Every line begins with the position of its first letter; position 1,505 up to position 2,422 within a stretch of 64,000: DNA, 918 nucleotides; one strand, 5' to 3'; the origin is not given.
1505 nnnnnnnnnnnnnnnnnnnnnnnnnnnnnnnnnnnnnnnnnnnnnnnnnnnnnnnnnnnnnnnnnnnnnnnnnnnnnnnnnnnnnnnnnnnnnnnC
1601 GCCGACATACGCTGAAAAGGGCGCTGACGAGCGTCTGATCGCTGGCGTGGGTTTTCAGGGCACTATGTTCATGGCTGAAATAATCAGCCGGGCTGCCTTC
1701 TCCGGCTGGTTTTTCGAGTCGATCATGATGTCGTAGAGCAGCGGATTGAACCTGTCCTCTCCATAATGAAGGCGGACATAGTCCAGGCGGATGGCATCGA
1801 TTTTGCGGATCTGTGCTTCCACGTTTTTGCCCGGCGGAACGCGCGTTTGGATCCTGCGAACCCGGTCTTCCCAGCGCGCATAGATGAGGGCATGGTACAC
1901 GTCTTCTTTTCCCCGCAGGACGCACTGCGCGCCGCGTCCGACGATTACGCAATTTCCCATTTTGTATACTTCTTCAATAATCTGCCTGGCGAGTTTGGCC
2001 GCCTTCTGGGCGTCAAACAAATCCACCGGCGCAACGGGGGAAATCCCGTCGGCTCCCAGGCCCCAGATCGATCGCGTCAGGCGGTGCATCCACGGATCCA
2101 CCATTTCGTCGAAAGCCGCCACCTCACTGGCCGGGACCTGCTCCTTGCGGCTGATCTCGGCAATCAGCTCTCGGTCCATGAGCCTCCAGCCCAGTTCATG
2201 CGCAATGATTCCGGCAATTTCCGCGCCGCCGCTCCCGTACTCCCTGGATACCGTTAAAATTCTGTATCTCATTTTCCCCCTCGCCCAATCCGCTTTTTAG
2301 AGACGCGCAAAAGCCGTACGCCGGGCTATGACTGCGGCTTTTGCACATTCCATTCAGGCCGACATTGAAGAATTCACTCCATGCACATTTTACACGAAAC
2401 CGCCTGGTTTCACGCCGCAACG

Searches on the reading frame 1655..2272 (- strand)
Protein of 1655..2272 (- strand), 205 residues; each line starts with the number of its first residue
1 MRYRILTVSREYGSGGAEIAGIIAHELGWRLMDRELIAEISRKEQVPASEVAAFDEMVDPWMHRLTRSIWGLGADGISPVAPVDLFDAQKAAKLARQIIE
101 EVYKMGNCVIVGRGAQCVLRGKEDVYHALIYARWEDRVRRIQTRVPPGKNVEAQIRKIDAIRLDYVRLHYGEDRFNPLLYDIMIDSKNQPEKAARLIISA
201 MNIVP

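Call 55: search_protein_families(library=pfam, proteins=[window:1655-2272:-], max_evalue=0.00001)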
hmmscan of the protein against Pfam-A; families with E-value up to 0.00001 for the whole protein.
window:1655-2272:- (205 aa): 1 family
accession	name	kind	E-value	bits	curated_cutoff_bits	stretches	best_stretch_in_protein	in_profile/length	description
PF13189.12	Cytidylate_kin2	-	1.1e-36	127.1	28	1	5-187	1-175/176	Cytidylate kinase-like family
